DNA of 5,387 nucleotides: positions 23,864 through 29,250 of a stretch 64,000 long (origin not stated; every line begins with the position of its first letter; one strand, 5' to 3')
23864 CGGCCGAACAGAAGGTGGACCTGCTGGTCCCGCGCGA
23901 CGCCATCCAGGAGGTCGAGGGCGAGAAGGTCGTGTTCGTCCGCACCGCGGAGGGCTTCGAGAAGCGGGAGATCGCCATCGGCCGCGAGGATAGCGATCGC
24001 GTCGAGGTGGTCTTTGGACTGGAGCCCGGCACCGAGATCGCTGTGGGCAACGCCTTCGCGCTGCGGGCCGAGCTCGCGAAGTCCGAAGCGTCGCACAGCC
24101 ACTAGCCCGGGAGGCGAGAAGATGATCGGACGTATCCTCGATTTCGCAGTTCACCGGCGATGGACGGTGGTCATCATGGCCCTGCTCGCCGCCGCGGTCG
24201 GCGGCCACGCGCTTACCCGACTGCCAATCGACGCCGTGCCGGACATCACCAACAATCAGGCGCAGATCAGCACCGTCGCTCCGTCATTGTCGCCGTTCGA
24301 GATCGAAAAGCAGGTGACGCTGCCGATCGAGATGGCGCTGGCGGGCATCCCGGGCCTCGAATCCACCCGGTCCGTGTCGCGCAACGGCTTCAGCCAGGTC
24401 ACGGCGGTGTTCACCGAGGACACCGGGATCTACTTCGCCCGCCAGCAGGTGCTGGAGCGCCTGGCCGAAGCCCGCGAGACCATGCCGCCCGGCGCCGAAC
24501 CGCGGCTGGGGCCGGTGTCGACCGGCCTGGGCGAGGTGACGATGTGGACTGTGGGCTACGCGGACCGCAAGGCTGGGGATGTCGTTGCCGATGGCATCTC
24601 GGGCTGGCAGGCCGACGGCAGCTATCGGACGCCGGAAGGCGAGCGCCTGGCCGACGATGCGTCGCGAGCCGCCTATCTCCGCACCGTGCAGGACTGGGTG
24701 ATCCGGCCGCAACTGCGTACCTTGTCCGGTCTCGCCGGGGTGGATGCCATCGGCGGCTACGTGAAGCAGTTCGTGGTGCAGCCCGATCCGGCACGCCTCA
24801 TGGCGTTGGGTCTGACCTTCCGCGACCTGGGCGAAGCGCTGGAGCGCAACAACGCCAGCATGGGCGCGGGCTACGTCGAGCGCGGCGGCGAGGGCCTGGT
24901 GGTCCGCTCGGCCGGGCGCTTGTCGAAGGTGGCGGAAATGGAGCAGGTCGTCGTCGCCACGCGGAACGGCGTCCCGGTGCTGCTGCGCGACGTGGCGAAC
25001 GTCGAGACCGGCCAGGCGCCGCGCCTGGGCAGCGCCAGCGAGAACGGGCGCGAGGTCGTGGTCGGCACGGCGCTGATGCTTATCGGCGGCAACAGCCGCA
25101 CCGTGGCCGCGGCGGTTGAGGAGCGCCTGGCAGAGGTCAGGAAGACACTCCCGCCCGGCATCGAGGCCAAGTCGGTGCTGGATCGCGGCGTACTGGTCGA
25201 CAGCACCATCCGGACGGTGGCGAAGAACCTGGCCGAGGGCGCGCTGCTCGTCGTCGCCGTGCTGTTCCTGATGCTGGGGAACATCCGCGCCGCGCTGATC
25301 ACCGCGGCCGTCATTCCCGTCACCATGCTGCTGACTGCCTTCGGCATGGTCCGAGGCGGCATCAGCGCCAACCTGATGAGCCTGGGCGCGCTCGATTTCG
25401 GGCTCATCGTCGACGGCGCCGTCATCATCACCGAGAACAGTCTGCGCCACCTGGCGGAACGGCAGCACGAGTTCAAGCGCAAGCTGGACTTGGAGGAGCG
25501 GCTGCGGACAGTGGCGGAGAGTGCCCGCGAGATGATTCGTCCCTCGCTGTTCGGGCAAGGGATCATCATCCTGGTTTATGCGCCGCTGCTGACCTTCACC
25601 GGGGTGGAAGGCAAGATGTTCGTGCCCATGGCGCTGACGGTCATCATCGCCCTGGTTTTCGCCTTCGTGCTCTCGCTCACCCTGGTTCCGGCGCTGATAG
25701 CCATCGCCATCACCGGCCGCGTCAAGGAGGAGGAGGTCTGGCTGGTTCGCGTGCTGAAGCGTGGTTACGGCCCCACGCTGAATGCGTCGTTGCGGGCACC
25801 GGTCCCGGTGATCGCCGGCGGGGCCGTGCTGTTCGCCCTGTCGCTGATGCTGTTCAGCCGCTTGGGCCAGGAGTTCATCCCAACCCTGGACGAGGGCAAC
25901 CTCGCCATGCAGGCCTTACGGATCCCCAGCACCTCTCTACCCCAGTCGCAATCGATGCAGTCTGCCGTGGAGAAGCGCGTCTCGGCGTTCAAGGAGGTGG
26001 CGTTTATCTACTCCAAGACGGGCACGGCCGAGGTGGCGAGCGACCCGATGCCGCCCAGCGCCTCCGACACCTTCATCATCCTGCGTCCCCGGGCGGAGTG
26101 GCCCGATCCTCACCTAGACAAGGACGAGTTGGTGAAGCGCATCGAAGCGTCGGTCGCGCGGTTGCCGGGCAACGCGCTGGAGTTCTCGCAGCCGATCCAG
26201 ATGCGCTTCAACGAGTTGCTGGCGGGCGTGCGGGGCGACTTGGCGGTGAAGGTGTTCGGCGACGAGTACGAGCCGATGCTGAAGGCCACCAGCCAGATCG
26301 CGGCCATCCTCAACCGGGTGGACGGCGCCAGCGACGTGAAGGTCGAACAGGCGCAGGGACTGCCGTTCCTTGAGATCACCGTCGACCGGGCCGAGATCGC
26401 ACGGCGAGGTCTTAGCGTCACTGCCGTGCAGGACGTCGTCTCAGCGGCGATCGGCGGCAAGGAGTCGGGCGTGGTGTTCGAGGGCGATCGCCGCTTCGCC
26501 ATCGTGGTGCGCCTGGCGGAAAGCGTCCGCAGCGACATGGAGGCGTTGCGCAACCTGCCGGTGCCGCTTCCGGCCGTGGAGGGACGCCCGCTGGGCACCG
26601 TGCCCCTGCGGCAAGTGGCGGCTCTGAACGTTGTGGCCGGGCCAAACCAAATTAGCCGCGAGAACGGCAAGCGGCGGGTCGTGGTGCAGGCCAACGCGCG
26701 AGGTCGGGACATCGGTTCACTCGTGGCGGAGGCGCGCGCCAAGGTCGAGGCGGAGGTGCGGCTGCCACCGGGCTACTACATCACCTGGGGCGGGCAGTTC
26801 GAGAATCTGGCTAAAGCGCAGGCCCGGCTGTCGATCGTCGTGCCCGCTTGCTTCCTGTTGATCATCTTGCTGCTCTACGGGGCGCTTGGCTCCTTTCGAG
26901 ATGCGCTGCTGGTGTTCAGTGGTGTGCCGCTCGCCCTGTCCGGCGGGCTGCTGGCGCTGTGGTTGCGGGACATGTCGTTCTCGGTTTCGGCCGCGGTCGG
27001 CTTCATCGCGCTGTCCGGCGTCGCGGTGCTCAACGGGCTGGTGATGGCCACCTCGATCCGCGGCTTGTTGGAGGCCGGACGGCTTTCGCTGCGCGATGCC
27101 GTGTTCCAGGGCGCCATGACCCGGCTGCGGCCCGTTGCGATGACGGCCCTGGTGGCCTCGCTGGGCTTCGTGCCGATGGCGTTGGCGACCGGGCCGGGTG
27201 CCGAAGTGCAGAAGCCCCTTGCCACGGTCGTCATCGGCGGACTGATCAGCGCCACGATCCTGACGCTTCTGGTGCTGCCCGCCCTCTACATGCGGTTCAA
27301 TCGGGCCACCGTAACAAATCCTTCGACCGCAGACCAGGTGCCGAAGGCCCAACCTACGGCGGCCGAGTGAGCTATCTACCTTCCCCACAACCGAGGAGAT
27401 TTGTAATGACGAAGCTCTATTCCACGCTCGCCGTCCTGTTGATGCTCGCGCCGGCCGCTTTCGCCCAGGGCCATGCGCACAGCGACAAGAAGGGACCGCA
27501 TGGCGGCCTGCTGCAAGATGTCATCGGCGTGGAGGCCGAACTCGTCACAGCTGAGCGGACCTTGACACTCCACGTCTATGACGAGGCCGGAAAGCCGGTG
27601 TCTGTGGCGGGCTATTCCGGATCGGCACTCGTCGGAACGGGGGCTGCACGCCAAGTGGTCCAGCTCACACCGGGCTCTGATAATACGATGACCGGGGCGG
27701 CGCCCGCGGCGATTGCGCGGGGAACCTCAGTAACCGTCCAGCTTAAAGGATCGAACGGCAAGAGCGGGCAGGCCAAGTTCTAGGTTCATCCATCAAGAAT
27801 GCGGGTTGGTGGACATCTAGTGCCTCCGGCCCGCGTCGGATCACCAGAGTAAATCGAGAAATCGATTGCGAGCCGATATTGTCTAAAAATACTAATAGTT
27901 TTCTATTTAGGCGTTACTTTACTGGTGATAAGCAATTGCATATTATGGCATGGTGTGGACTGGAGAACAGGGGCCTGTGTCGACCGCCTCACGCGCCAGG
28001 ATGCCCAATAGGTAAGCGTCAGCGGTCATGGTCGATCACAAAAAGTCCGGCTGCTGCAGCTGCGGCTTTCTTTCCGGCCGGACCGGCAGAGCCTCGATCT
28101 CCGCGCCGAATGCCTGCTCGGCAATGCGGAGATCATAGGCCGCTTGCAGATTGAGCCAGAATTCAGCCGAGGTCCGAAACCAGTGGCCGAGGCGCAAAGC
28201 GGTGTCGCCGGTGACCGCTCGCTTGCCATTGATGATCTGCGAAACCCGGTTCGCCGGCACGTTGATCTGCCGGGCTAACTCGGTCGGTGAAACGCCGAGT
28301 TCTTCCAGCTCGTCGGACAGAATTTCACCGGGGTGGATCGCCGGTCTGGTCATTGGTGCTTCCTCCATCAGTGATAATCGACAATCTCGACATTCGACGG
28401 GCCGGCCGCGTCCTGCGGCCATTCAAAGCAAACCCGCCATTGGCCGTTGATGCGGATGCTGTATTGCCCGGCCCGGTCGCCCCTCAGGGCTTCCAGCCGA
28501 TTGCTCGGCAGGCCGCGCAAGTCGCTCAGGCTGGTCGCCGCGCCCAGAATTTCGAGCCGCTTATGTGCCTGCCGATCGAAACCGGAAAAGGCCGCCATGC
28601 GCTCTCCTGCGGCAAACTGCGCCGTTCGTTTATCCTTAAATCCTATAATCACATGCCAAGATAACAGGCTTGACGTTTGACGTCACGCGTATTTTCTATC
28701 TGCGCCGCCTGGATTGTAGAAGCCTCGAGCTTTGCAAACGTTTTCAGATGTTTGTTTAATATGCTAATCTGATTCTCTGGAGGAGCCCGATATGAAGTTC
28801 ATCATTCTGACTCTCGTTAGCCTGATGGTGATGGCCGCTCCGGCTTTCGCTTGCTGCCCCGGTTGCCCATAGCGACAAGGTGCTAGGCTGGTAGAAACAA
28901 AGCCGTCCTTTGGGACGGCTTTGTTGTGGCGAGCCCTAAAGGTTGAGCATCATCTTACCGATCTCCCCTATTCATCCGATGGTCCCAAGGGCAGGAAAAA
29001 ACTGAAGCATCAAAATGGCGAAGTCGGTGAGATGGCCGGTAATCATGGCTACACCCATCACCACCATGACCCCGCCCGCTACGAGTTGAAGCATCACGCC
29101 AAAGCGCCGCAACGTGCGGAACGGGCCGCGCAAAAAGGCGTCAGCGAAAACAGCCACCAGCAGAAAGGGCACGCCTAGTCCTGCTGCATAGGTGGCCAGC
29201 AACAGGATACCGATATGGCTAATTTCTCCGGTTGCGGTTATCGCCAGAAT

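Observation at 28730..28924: Unannotated 26-codon ORF encoding signal peptide plus CCPGCP, next to ccdA-lspA-cadA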

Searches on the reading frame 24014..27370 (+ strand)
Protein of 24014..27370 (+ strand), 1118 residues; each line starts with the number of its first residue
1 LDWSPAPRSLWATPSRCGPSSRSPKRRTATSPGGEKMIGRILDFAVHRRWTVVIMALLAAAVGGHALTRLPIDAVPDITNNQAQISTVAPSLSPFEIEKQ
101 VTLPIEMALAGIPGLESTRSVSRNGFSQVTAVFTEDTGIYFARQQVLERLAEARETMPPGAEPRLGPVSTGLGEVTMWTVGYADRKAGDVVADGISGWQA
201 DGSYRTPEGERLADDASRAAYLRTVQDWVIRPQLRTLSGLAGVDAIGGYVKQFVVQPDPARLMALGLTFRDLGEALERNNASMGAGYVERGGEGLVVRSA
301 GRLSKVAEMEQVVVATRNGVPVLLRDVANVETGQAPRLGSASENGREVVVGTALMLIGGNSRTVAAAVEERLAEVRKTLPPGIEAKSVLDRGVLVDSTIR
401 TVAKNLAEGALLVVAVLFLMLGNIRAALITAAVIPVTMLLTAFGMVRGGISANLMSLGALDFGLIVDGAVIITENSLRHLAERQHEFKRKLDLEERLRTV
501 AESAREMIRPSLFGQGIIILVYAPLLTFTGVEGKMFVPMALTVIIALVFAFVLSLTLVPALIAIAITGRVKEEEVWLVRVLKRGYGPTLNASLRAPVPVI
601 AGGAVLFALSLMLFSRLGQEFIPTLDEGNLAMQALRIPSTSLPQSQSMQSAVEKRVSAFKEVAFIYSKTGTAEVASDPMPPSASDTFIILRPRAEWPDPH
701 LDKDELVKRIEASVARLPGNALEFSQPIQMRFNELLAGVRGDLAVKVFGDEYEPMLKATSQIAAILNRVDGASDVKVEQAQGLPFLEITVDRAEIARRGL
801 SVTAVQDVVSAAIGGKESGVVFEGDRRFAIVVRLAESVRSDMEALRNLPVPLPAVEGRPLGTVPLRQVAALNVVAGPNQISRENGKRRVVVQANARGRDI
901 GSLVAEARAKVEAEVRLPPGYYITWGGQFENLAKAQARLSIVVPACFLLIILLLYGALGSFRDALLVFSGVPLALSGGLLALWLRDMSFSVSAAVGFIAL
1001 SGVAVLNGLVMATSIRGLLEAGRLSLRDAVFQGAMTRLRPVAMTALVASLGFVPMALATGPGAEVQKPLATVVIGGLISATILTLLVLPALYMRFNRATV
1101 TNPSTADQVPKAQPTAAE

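Call 3: search_protein_families(library=pfam, proteins=[window:24014-27370:+], max_evalue=0.01)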
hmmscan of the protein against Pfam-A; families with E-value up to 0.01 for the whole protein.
window:24014-27370:+ (1118 aa): 1 family
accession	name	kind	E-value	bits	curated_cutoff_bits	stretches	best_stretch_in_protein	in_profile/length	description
PF00873.25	ACR_tran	-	5.7e-292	971.6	28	1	41-1095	1-1020/1021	AcrB/AcrD/AcrF family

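Call 74: search_protein_families(library=ncbifam, proteins=[window:24014-27370:+], max_evalue=0.00001)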
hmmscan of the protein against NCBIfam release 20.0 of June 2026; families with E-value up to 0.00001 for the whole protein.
window:24014-27370:+ (1118 aa): 11 families
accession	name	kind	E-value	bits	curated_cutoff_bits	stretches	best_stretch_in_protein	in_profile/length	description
TIGR00914.1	2A0601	subfamily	0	1441.3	701.45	1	37-1097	1-1037/1051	CusA/CzcA family heavy metal efflux RND transporter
NF033617.1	RND_permease_2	subfamily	3e-142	475.7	1250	2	222-1096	151-1008/1009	multidrug efflux RND transporter permease subunit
NF000282.2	RND_permease_1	subfamily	1.2e-112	377.7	1250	2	219-1094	150-1026/1029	multidrug efflux RND transporter permease subunit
TIGR00915.1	2A0602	subfamily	4.6e-100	336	940.35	2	229-1108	161-1041/1050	efflux RND transporter permease subunit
NF007905.0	PRK10614.1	equivalog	1.4e-78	264.6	1774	1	232-1099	164-1012/1025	multidrug efflux RND transporter permease subunit MdtC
NF007131.0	PRK09577.1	equivalog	2.2e-77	260.8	1768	1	234-1104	165-1031/1045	multidrug efflux RND transporter permease subunit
NF007133.0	PRK09579.1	equivalog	1.7e-76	257.6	1763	1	228-1101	159-1008/1017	multidrug efflux RND transporter permease subunit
NF007798.0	PRK10503.1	equivalog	6.2e-71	239.3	1584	2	231-1101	172-1028/1040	MdtB/MuxB family multidrug efflux RND transporter permease subunit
NF007842.1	PRK10555.1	equivalog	4.8e-63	213.4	1854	2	226-1097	155-1028/1036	multidrug efflux RND transporter permease AcrD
NF000037.1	RND_perm_OqxB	exception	4.3e-51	173.8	2200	2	220-570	154-503/1050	multidrug efflux RND transporter permease subunit OqxB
NF011706.2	PRK15127.1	equivalog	1.6e-46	158.7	2150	1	237-1097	166-1031/1049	multidrug efflux RND transporter permease subunit AcrB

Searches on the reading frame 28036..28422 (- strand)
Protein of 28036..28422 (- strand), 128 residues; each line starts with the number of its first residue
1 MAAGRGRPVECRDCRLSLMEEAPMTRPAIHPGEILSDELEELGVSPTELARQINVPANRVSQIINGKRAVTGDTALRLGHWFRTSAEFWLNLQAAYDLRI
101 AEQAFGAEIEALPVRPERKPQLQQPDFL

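Call 3: search_protein_families(library=pfam, proteins=[window:28036-28422:-], max_evalue=0.01)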
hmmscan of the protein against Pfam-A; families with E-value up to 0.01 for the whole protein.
window:28036-28422:- (128 aa): 4 families
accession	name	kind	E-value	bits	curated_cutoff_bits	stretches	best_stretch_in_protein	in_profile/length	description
PF01381.28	HTH_3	-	2.7e-07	30.9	23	1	38-78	4-44/55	Helix-turn-helix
PF13560.12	HTH_31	-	0.00039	21.1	27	1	40-84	11-56/64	Helix-turn-helix domain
PF04218.19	CENP-B_N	-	0.0026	17.8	21.2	1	43-69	22-48/53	CENP-B N-terminal DNA-binding domain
PF13443.12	HTH_26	-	0.0037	17.9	22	1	37-77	4-45/63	Cro/C1-type HTH DNA-binding domain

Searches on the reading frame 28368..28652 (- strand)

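Call 3: search_protein_families(library=pfam, proteins=[window:28368-28652:-], max_evalue=0.01)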
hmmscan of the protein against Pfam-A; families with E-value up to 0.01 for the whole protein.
window:28368-28652:- (94 aa): 1 family
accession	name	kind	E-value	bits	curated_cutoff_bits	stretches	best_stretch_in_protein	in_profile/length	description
PF05015.19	HigB-like_toxin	-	7.9e-14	52.3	27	1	5-94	3-91/91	RelE-like toxin of type II toxin-antitoxin system HigB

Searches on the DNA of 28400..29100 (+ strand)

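Call 5: search_dna_similar(query=window:28600-29000:+, collection=plasmids, mode=distant, max_rows=40)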
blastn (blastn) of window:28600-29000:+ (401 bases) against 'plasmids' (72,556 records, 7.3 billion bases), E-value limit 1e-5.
No match.

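Call 44: search_rna_families(source=window, start=28400, end=29100, threshold=evalue, max_evalue=1)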
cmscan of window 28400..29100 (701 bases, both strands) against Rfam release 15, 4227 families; matches with E-value up to 1: 2.
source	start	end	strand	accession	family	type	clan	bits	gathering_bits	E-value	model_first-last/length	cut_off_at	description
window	28893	28954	-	RF01859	Phe_leader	Cis-reg; leader;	-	22.2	55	0.35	1-125/125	no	Phenylalanine leader peptide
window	28831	28925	+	RF00126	ryfA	Gene; sRNA;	-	17.5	80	0.039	1-296/296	no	ryfA RNA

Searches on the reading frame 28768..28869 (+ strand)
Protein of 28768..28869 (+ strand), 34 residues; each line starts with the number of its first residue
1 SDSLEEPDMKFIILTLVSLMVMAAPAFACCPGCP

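Call 62: search_protein_representatives(protein=window:28768-28869:+)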
Query: 34 residues. Proteins with E-value up to 0.001 (for the whole library): 2; up to 1e-10: 0; up to 1e-30: 0. The best 2 are listed.
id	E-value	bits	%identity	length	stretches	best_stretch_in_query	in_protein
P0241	2.4e-06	42.1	67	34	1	5-34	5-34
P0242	3.1e-04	35.7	60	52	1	5-34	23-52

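Call 64: find_encoding_contigs(protein=P0241, flank=6000, max_places=6)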
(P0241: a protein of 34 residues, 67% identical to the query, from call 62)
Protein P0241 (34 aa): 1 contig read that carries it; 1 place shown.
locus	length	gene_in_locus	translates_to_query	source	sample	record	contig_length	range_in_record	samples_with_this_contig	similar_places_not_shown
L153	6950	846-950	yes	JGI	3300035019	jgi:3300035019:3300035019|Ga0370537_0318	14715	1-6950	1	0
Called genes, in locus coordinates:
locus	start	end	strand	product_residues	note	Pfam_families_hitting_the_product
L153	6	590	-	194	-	PF05023:Phytochelatin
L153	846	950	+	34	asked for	-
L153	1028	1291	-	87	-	-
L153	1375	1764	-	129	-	PF08332:CaMKII_AD, PF13577:SnoaL_4 (weak), PF13474:SnoaL_3, PF14534:DUF4440, PF12680:SnoaL_2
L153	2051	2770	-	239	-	PF02146:SIR2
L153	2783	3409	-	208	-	-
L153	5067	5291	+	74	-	-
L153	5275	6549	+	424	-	-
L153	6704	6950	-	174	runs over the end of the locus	PF04002:RadC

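Call 65: find_encoding_contigs(protein=P0242, flank=6000, max_places=6)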
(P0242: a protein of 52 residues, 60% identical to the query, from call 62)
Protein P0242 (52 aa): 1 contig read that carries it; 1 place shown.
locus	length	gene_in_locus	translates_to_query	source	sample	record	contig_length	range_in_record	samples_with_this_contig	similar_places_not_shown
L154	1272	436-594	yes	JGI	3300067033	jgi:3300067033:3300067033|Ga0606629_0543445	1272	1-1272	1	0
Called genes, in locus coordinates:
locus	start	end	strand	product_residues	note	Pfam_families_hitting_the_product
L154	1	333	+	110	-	?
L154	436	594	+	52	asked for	-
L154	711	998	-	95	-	PF03781:FGE-sulfatase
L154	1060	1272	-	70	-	?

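Call 66: list_cluster_members(proteins=[P0241, P0242])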
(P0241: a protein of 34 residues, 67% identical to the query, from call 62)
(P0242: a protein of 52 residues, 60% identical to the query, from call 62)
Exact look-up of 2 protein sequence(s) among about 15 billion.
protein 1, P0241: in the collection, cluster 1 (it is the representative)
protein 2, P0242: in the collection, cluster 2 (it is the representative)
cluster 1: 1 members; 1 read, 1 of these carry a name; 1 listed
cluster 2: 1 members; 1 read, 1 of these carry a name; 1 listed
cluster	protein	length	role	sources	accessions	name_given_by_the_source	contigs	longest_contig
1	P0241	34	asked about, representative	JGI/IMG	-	hypothetical protein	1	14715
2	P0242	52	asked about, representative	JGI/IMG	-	hypothetical protein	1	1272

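Call 69: find_homologous_proteins(query=A1, max_evalue=10)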
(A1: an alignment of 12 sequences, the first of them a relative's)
Query A1 (12 sequences) (52 aa, profile of the alignment): 5 proteins with E <= 10 among 1564 candidates.
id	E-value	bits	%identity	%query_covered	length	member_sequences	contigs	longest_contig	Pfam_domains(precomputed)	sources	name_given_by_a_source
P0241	2.0e-16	77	65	60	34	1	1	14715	-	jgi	jgi:hypothetical protein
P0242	3.2e-14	70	100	100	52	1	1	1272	-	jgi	jgi:hypothetical protein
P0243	2.1e-8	52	36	87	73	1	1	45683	-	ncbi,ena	-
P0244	1.9e-5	42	-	-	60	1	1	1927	-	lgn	-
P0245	2.6e-4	38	50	46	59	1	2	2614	-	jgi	jgi:hypothetical protein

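Call 71: find_encoding_contigs(protein=P0243, flank=7000, max_places=3)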
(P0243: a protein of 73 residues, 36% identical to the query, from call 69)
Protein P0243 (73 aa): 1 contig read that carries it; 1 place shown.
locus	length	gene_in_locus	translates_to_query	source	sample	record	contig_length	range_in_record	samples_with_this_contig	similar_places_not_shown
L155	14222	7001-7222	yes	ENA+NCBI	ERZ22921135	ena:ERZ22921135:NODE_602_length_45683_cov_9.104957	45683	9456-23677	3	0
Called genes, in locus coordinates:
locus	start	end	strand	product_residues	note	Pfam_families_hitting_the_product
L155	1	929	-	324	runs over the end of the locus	-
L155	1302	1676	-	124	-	-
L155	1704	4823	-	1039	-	PF00873:ACR_tran, PF03176:MMPL (faint)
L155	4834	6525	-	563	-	-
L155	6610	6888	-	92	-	-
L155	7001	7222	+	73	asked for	-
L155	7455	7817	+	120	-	PF24038:DUF7347 (weak), PF01022:HTH_5 (weak), PF01047:MarR (weak), PF12802:MarR_2 (weak), PF12840:HTH_20, PF13412:HTH_24 (weak), PF25212:HVO_A0114 (weak)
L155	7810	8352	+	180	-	PF01451:LMWPc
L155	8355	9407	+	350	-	PF00044:Gp_dh_N, PF02800:Gp_dh_C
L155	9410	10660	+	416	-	PF07690:MFS_1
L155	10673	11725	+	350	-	PF01758:SBF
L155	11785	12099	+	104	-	PF12840:HTH_20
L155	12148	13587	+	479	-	PF01266:DAO, PF07992:Pyr_redox_2 (weak), PF13450:NAD_binding_8 (weak), PF13738:Pyr_redox_3 (faint)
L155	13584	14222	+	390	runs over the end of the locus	PF07690:MFS_1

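Call 72: find_encoding_contigs(protein=P0245, flank=3000, max_places=3)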
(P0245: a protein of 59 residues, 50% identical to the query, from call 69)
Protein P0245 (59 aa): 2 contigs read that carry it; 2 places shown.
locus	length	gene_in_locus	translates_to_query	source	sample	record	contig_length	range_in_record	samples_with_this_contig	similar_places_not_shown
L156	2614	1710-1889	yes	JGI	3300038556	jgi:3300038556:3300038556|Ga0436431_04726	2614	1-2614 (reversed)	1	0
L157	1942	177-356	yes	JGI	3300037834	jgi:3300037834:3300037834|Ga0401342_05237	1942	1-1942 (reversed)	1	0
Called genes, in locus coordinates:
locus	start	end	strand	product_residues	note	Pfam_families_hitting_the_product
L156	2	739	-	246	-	?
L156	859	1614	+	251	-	PF02146:SIR2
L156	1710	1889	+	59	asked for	-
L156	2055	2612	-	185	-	?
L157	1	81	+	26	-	?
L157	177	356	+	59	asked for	-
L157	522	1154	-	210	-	PF01810:LysE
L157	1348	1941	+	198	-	?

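Call 74: search_protein_families(library=ncbifam, proteins=[L155:1704-4823:-], max_evalue=0.00001)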
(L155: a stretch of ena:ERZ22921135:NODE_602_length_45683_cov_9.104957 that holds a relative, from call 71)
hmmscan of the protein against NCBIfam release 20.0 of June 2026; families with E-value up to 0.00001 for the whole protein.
L155:1704-4823:- (1039 aa): 12 families
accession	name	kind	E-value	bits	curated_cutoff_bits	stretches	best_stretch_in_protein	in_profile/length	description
TIGR00914.1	2A0601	subfamily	2e-232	774.1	701.45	1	1-1016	1-1035/1051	CusA/CzcA family heavy metal efflux RND transporter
NF033617.1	RND_permease_2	subfamily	4.4e-155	518.2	1250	1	14-1016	9-1007/1009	multidrug efflux RND transporter permease subunit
NF000282.2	RND_permease_1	subfamily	1.2e-122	410.8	1250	1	17-1015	12-1026/1029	multidrug efflux RND transporter permease subunit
TIGR00915.1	2A0602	subfamily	1.1e-100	338.1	940.35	1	18-1016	14-1028/1050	efflux RND transporter permease subunit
NF007798.0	PRK10503.1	equivalog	8.4e-98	328.2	1584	1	20-1020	26-1026/1040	MdtB/MuxB family multidrug efflux RND transporter permease subunit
NF007905.0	PRK10614.1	equivalog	1.7e-94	317.4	1774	1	2-1020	4-1012/1025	multidrug efflux RND transporter permease subunit MdtC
NF007131.0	PRK09577.1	equivalog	4.9e-78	262.9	1768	1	20-1022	16-1028/1045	multidrug efflux RND transporter permease subunit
NF007842.1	PRK10555.1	equivalog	9.1e-77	258.8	1854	1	17-1019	13-1029/1036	multidrug efflux RND transporter permease AcrD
NF007133.0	PRK09579.1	equivalog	7.2e-71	239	1763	1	11-1019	9-1005/1017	multidrug efflux RND transporter permease subunit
NF000037.1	RND_perm_OqxB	exception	1.8e-68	231.3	2200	2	14-524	11-526/1050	multidrug efflux RND transporter permease subunit OqxB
NF011706.2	PRK15127.1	equivalog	7.7e-61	206.2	2150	2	17-572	13-581/1049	multidrug efflux RND transporter permease subunit AcrB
TIGR00921.1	2A067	subfamily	2.4e-10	39.1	351.9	0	335-495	194-345/733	hydrophobe/amphiphile efflux-3 (HAE3) family transporter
